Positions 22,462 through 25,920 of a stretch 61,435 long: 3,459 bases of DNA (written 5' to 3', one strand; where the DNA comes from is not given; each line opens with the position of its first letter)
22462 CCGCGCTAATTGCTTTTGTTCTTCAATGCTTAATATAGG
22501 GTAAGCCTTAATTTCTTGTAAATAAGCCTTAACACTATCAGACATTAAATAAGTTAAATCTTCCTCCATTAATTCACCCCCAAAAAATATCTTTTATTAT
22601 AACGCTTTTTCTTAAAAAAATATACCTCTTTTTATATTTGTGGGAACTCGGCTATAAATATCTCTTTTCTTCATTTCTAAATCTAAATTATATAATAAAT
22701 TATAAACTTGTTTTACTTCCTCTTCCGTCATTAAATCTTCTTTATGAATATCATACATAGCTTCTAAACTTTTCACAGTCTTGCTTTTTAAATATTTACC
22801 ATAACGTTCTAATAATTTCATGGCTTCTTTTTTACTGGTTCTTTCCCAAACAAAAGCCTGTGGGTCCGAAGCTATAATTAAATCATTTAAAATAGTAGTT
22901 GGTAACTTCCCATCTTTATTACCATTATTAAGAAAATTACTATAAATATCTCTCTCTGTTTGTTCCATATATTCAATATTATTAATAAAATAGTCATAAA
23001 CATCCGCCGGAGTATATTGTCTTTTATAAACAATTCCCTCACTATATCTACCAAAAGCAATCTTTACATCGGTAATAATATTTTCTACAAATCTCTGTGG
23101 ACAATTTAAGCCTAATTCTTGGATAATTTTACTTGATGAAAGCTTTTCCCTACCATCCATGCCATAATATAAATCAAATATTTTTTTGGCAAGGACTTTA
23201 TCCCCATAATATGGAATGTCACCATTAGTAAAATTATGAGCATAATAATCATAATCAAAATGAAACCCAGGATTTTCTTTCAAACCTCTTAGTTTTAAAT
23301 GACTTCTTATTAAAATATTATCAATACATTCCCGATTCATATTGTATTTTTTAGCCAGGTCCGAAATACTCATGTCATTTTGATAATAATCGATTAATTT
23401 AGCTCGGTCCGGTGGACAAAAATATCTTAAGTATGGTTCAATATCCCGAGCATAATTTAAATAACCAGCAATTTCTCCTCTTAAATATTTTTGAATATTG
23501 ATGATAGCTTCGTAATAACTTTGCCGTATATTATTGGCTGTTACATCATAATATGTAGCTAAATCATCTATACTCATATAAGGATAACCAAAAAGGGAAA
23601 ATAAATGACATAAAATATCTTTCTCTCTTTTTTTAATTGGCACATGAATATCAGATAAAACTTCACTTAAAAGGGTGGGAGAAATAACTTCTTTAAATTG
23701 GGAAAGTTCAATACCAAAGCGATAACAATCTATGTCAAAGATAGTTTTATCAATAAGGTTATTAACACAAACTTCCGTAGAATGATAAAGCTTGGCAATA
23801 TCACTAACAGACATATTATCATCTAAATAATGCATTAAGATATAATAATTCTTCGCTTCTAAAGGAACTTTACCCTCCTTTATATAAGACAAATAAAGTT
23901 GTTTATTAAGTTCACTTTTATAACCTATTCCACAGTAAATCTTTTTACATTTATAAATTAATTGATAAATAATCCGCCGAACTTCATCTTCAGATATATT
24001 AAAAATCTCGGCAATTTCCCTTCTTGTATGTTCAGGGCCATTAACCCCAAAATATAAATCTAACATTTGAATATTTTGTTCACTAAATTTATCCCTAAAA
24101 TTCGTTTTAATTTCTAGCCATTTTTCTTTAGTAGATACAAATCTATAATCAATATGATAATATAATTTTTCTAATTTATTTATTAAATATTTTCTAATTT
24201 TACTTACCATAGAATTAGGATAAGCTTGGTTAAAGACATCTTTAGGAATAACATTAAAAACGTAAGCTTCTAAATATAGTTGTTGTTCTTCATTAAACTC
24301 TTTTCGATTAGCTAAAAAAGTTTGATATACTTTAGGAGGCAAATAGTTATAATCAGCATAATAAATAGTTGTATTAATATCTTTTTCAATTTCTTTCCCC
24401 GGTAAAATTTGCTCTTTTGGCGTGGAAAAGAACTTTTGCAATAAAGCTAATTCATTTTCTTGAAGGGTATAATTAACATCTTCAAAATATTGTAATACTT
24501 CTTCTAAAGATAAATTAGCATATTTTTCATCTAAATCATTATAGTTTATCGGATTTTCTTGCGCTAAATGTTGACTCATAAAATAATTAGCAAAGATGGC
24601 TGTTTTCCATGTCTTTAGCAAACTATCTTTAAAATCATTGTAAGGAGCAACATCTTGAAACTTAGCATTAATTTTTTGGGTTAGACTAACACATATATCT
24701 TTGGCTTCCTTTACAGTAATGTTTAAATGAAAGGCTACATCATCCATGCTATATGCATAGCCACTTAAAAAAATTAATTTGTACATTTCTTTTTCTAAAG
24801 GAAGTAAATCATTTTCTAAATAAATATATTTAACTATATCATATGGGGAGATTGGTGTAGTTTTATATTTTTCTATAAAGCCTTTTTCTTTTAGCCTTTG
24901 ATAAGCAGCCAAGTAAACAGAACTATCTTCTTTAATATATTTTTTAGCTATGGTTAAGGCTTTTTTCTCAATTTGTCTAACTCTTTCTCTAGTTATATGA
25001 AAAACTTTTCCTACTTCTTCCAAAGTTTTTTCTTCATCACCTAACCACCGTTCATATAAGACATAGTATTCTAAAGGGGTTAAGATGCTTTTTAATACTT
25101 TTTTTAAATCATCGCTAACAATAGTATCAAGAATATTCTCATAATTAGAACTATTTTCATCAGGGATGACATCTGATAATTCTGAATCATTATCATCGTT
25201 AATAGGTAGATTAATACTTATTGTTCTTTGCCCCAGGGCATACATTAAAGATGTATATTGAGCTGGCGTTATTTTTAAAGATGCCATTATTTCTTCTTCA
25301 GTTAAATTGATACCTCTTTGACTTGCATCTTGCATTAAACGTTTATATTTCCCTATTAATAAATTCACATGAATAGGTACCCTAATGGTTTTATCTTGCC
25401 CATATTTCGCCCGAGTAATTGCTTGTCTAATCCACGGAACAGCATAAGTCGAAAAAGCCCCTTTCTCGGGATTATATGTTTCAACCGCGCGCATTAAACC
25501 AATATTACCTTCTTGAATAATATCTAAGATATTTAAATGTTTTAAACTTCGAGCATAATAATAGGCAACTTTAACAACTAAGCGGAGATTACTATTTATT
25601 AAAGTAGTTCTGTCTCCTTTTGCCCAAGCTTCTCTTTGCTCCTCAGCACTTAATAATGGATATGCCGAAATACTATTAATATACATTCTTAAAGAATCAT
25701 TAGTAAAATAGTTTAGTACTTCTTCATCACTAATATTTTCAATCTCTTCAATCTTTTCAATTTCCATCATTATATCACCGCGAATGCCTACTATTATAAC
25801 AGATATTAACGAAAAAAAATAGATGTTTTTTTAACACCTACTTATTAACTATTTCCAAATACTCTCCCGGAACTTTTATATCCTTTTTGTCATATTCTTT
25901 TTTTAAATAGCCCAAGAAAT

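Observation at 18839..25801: Operon of three tandem sigma-70 paralogs carrying long multi-HTH C-terminal extensions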

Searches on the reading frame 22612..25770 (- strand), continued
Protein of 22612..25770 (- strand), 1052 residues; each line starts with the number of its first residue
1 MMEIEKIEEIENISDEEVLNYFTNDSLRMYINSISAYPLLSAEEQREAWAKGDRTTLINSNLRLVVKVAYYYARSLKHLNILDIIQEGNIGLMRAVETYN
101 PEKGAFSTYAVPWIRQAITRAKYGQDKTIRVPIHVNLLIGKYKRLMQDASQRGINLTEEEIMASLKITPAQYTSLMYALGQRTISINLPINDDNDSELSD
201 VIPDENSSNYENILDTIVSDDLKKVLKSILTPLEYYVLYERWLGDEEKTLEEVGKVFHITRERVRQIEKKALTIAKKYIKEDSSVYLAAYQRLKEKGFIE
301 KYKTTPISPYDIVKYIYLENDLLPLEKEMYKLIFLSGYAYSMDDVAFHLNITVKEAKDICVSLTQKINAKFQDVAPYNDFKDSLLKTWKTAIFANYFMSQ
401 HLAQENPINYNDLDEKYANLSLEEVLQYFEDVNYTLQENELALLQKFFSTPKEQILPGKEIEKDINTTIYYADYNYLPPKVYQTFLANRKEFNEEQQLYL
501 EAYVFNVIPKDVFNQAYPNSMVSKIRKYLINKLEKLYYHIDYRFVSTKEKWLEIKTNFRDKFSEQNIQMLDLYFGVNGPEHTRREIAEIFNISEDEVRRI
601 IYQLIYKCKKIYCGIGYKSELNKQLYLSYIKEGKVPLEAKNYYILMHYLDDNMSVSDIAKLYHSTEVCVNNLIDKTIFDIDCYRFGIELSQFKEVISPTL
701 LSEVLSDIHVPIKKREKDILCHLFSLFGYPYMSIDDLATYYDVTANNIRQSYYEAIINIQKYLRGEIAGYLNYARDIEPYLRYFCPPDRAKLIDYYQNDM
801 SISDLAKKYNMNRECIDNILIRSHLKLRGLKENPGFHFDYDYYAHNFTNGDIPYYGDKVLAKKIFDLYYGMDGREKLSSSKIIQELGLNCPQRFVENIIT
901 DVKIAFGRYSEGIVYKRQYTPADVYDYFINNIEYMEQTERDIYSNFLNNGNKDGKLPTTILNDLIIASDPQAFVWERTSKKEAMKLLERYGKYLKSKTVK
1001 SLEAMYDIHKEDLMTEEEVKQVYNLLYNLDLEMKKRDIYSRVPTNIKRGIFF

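Call 13: find_encoding_contigs(protein=P0003, flank=10000, max_places=3)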
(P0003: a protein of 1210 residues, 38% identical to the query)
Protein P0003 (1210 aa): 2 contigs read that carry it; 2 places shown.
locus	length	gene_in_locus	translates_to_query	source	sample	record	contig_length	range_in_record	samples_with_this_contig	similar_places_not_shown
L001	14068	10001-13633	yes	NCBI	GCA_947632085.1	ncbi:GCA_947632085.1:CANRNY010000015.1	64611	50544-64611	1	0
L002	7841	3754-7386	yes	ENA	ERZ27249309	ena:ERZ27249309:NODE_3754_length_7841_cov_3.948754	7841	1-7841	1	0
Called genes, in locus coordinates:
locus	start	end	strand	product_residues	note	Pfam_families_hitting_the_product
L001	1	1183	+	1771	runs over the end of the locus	-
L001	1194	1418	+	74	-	-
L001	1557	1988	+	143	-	-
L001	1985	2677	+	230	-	PF20582:UPF0758_N, PF04002:RadC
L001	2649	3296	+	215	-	PF04085:MreC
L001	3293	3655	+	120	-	-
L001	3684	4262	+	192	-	PF01551:Peptidase_M23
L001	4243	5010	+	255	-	PF02163:Peptidase_M50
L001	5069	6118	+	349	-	-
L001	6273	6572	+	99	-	PF00829:Ribosomal_L21p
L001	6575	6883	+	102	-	PF04327:Peptidase_Prp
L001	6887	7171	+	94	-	PF01016:Ribosomal_L27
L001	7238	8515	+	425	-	PF01018:GTP1_OBG, PF01926:MMR_HSR1, PF02421:FeoB_N, PF09269:DUF1967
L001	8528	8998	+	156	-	PF00583:Acetyltransf_1, PF13673:Acetyltransf_10, PF13508:Acetyltransf_7, PF08445:FR47 (weak)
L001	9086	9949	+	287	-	-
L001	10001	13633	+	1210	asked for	PF04542:Sigma70_r2, PF04539:Sigma70_r3 (faint), PF04545:Sigma70_r4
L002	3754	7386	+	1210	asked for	PF04542:Sigma70_r2, PF04539:Sigma70_r3 (faint), PF04545:Sigma70_r4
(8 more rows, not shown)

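Call 14: find_encoding_contigs(protein=P0009, flank=10000, max_places=3)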
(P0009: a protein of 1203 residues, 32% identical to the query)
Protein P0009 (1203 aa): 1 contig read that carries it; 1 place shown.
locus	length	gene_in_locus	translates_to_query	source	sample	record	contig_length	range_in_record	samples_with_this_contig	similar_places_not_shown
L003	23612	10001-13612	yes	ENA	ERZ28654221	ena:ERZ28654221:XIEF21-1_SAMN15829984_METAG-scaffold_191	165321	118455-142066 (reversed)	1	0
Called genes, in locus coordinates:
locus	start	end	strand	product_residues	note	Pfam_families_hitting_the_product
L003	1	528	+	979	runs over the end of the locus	PF02463:SMC_N, PF13304:AAA_21, PF13476:AAA_23, PF13555:AAA_29 (faint), PF06470:SMC_hinge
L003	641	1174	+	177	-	PF13240:Zn_Ribbon_1 (faint)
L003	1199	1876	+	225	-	PF01790:LGT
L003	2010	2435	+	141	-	-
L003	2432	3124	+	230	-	PF20582:UPF0758_N, PF04002:RadC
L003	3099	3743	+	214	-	PF04085:MreC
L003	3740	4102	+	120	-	-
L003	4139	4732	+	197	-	PF01551:Peptidase_M23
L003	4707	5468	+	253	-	PF02163:Peptidase_M50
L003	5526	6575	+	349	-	-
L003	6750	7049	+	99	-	PF00829:Ribosomal_L21p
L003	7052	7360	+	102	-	PF04327:Peptidase_Prp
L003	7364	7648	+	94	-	PF01016:Ribosomal_L27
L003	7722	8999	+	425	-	PF01018:GTP1_OBG, PF01926:MMR_HSR1, PF02421:FeoB_N (weak), PF09269:DUF1967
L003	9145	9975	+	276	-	-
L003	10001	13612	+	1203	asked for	PF04542:Sigma70_r2, PF04539:Sigma70_r3 (faint), PF08281:Sigma70_r4_2 (faint), PF04545:Sigma70_r4, PF16509:KORA (faint)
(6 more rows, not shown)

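Call 28: find_encoding_contigs(protein=P0001, flank=10000, max_places=3)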
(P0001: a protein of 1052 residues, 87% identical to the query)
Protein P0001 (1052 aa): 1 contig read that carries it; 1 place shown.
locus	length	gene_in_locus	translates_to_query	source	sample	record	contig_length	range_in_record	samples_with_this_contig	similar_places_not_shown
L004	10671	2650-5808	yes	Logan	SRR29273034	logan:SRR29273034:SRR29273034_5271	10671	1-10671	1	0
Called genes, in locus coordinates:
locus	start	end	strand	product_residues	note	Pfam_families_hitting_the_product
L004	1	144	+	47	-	?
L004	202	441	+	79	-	-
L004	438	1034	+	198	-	-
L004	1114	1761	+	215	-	PF03729:DUF308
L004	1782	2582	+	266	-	PF21088:MS_channel_1st (weak), PF00924:MS_channel_2nd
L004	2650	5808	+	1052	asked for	PF04542:Sigma70_r2, PF04539:Sigma70_r3 (faint), PF04545:Sigma70_r4, PF13518:HTH_28 (faint)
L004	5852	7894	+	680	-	PF00140:Sigma70_r1_2 (weak), PF04542:Sigma70_r2, PF04545:Sigma70_r4 (faint)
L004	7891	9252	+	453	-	PF04542:Sigma70_r2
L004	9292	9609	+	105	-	-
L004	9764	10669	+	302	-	?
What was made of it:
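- The same array is present in L004 (call 28). The gene lengths and order are nearly the same in an independent assembly at 87% identity (call 28).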

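Call 37: predict_structure(alignment_id=A1)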
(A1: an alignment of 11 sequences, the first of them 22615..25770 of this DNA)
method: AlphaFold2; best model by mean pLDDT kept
length: 1052 residues; sequences in the alignment: 11
mean_pLDDT: 74.6   pTM: 0.37
mean pLDDT of the five models: 74.6, 74.2, 73.4, 72.5, 71.9
residues with pLDDT >= 90: 23; 70-90: 762; 50-70: 181; < 50: 86
segments of 3 or more residues with pLDDT < 50: 1-8, 124-134, 181-196, 203-214, 400-407, 542-546, 609-620, 1043-1052
pLDDT, mean of each block of 10 residues (from residue 1): 40 74 70 78 81 82 83 64 75 79 73 63 46 56 81 81 81 67 30 45 43 55 86 89 75 81 73 79 79 74 86 87 85 85 85 89 87 84 82 70 45 74 85 83 82 78 84 59 78 88 77 85 73 72 50 62 79 76 82 73 58 36 77 81 87 79 79 82 80 72 69 81 83 86 84 85 62 70 87 80 78 69 64 66 80 78 91 82 86 78 81 64 83 86 80 67 84 84 82 81 84 77 83 71 38 28
secondary structure, 60 per line:
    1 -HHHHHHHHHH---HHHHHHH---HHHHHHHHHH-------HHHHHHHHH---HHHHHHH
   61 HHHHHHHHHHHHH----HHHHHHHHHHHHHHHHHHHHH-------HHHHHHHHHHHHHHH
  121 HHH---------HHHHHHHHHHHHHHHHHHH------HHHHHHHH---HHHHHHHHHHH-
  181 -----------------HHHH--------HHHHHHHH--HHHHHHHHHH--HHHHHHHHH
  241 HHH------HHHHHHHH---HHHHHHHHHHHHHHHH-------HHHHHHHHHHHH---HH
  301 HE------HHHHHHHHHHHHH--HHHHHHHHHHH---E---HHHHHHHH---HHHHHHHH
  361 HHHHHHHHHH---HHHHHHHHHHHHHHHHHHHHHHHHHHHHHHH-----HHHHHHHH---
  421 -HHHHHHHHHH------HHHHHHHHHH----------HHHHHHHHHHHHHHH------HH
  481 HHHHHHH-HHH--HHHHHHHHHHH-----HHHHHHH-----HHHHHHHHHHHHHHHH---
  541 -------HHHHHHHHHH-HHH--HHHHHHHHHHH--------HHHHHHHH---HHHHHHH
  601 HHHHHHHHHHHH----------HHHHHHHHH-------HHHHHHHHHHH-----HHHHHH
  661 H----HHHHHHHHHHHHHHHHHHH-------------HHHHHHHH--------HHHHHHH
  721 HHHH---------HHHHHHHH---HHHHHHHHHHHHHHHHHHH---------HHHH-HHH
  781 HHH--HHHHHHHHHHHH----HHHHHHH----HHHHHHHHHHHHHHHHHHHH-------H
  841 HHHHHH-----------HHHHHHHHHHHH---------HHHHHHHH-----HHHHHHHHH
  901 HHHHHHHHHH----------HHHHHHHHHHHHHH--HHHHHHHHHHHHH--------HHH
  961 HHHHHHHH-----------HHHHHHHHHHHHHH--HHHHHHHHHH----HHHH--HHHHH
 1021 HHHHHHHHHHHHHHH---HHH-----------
elements in order (helices of 4 or more, strands of 3 or more residues): H2-11 H15-21 H25-34 H42-50 H54-73 H78-98 H106-123 H133-151 H158-165 H169-179 H198-201 H210-217 H220-229 H232-243 H250-257 H261-276 H284-295 H309-321 H324-334 H342-349 H353-370 H374-404 H410-417 H422-431 H438-447 H458-472 H479-487 H494-504 H510-516 H522-537 H548-557 H564-574 H583-590 H594-612 H623-631 H639-649 H655-661 H666-684 H698-705 H714-724 H734-741 H745-763 H773-776 H778-783 H786-797 H802-808 H813-832 H840-846 H858-869 H879-886 H892-910 H921-934 H937-949 H958-968 H980-993 H996-1005 H1010-1013 H1016-1035

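Call 44: fold_search(model_id=the predicted structure, library=pdb)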
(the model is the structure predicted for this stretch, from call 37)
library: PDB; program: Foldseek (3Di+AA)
matches with E <= 10: 306; with E <= 0.001: 149
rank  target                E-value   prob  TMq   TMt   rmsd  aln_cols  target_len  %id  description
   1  8x6f_E                9.3e-10  1.00  0.09  0.33  23.7       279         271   37  Cryo-EM structure of Staphylococcus aureus sigA-dependent RNAP-promoter open complex (released 2024-06-05)
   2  9a58_A                1.0e-09  1.00  0.10  0.26  24.8       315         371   37  Integrative model of SIGA-RPOC by crosslinking MS and deep learning (released 2024-09-18)
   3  5ipl_F                2.9e-09  1.00  0.09  0.32  24.8       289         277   35  SigmaS-transcription initiation complex with 4-nt nascent RNA (released 2016-03-30)
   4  6vvv_F                4.8e-09  1.00  0.09  0.28  24.6       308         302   34  Crystal structure of a Mycobacterium smegmatis transcription initiation complex with Rifampicin-resistant RNA polymera (released 2020-10-21)
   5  8dy9_F                7.5e-09  1.00  0.09  0.28  25.0       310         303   32  Streptomyces venezuelae RNAP unconstrained open promoter complex with WhiA and WhiB transcription factors (released 2023-03-01)
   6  9e87_F                1.1e-08  1.00  0.09  0.29  24.5       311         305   34  De Novo Mycobacterium tuberculosis transcription initiation pre-RPO promoter complex with open Beta' clamp (RNA Polyme (released 2025-10-01)
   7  7p5x_AF               1.3e-08  1.00  0.09  0.26  25.2       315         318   33  Mycobacterial RNAP with transcriptional activator PafBC (released 2021-12-22)
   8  9e86_F                1.4e-08  1.00  0.09  0.29  24.6       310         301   34  De Novo Mycobacterium tuberculosis transcription initiation promoter complex with 5-mer RNA and open Beta' clamp (RNA  (released 2025-10-01)
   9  9e85_F                1.4e-08  1.00  0.09  0.27  26.3       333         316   32  De Novo Mycobacterium tuberculosis transcription initiation promoter complex with 6-mer RNA and closed Beta' clamp (RN (released 2025-10-01)
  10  6vvt_F                1.5e-08  1.00  0.09  0.28  24.5       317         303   33  Crystal structure of a Mycobacterium smegmatis transcription initiation complex with Rifampicin-resistant RNA polymera (released 2020-10-21)
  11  6uu7_FFF              2.2e-08  1.00  0.09  0.34  24.8       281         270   33  E. coli sigma-S transcription initiation complex with a 6-nt RNA and an NTP ("Old" crystal soaked with UTP, CTP, ddG (released 2020-08-26)
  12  4g7h_F                2.3e-08  1.00  0.07  0.19  24.3       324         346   32  Crystal structure of Thermus thermophilus transcription initiation complex (released 2012-10-31)
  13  6edt_F                2.4e-08  1.00  0.09  0.28  25.6       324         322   33  Mycobacterium tuberculosis RNAP open promoter complex with RbpA/CarD and AP3 promoter (released 2018-11-21)
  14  5vi8_F                2.5e-08  1.00  0.09  0.26  25.0       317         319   33  Structure of a mycobacterium smegmatis transcription initiation complex with an upstream-fork promoter fragment (released 2017-04-26)
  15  5tw1_F                2.6e-08  1.00  0.08  0.27  24.9       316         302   33  Crystal structure of a Mycobacterium smegmatis transcription initiation complex with RbpA (released 2017-01-18)
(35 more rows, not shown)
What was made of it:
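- Fold hits of the full model are SigA/RpoS chains at 32-38% identity (call 44).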

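Call 49: search_protein_families(library=padloc, proteins=[window:22615-25770:-], max_evalue=0.01)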
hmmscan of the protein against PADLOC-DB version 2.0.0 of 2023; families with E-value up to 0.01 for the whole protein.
window:22615-25770:- (1052 aa): 2 families
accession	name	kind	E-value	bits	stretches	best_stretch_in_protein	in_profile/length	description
PDLC02203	MzaA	-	1.7e-29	100.6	1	45-278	427-658/683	-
PDLC04133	mad1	-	3.8e-05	21.9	0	581-604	6-29/60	mads_1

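Call 55: list_cluster_members(proteins=[P0003, P0008, P0005, P0011])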
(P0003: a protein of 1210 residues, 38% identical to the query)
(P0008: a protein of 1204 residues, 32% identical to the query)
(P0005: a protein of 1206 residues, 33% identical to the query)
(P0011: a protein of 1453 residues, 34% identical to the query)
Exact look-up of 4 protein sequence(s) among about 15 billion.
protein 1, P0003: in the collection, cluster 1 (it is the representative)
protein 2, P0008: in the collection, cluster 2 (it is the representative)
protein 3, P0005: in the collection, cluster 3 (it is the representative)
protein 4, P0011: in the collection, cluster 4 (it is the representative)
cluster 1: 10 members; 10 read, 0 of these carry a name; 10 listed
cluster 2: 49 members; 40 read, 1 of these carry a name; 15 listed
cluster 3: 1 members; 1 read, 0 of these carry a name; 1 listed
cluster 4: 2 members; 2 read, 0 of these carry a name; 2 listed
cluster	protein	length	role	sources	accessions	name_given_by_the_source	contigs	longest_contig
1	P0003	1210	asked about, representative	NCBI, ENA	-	-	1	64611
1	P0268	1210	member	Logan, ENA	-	-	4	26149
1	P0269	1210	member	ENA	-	-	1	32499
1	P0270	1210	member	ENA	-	-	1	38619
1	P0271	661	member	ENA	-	-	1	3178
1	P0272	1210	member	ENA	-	-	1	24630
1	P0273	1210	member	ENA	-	-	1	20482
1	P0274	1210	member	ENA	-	-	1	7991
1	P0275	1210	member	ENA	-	-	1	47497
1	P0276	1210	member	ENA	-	-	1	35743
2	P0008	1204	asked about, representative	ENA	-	-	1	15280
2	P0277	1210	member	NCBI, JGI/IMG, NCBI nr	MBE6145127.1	MAG: RNA polymerase sigma factor RpoD/SigA [Firmicutes bacterium] | RNA polymerase sigma factor RpoD/SigA [Bacillota bacterium]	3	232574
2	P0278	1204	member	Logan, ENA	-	-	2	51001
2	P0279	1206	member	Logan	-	-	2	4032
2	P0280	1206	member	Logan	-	-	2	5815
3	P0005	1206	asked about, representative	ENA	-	-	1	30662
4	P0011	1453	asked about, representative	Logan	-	-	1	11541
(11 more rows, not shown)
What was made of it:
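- Closest known: Primary sigma factor SigA/RpoD of Bacillota. Same: One NCBI member of the family is named RpoD/SigA (call 55).
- One NCBI member is named RpoD/SigA (call 55).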

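Call 57: search_solved_structures(query=window:22615-25770:-, show_alignments=1, max_evalue=0.001)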
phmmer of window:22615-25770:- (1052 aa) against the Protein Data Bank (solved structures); distinct sequences matched with E-value up to 0.001: 77 (the best 60 are shown).
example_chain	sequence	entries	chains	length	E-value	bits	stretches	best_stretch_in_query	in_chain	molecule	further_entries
7ckq_F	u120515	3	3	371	1.7e-44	155.4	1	4-273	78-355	RNA polymerase sigma factor SigA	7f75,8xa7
8h3v_G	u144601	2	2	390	2e-42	148.5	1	54-273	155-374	RNA polymerase sigma factor SigA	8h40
8x6f_E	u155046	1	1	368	5.2e-42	147.1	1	23-273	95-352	RNA polymerase sigma factor SigA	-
9dvs_G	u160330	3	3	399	3.4e-41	144.4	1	53-273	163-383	RNA polymerase sigma factor SigA1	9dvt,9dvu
7f0r_F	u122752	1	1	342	4.4e-41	144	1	24-282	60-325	RNA polymerase sigma factor RpoS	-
7vf9_F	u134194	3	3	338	5.4e-41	143.7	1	24-280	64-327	RNA polymerase sigma factor RpoS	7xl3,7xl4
7l7b_F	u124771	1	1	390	6.4e-41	143.5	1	21-273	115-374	RNA polymerase sigma factor SigA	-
6kj6_F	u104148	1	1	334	9.6e-41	142.9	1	13-277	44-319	RNA polymerase sigma factor RpoS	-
6omf_F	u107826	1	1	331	1e-40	142.8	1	13-277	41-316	RNA polymerase sigma factor RpoS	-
5ipl_F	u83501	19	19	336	1e-40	142.8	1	13-277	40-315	RNA polymerase sigma factor RpoS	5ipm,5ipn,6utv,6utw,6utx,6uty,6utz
8gzg_F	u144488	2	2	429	3.1e-40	141.2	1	54-273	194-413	RNA polymerase sigma factor SigA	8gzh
6uu8_FFF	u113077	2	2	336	3.3e-40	141.1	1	13-277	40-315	RNA polymerase sigma factor RpoS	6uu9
6wmr_Z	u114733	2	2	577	2.9e-39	138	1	46-275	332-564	RNA polymerase sigma factor RpoD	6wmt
8dy7_F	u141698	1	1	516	6.4e-39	136.9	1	53-273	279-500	RNA polymerase sigma factor SigA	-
8dy9_F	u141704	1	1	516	6.4e-39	136.9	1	53-273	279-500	RNA polymerase sigma factor SigA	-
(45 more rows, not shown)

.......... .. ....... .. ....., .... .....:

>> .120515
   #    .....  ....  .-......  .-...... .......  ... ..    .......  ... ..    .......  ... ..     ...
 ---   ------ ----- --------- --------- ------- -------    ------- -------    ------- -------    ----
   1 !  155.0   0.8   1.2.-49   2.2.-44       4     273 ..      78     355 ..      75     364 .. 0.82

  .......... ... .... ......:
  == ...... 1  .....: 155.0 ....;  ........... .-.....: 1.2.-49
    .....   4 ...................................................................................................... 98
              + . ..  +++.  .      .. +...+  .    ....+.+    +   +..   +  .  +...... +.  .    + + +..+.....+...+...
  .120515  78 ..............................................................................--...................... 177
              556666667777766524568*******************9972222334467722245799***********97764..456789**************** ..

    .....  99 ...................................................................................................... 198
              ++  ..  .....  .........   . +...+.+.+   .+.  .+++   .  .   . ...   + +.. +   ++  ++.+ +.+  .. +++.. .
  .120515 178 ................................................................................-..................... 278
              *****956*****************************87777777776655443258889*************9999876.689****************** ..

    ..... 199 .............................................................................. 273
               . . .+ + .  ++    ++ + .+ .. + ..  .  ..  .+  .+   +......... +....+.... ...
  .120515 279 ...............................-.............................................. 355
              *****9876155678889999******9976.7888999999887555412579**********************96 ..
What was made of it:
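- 22612..25770 (-): S1: a 1052-aa giant SigA-type sigma factor, made of a sigma core plus a C-terminal array of sigma-4-like modules. The best PDB sequence hit is B. subtilis SigA 7ckq_F residues 78-355, E = 1.7e-44 (call 57).
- Closest known: Primary sigma factor SigA/RpoD of Bacillota. Same: S1 residues 4-273 align with SigA 78-355, covering regions 1.2 to 4.2 (call 57).
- The best solved relative is B. subtilis SigA, over the whole of regions 1.2-4.2 (call 57).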

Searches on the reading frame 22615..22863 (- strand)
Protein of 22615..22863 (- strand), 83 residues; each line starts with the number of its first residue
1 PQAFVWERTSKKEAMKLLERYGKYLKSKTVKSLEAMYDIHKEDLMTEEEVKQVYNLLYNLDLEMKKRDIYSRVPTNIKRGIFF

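Call 21: search_protein_families(library=pfam, max_evalue=10, proteins=[window:22615-22863:-])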
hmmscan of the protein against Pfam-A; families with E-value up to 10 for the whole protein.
window:22615-22863:- (83 aa): 2 families
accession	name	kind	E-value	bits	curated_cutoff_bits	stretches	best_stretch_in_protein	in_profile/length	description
PF10044.14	LIN52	-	0.052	14.8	22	1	13-64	30-79/93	Retinal tissue protein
PF21895.1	MTHFR_C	-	0.088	12.6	27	1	6-56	46-94/301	MTHFR, SAM-binding regulatory domain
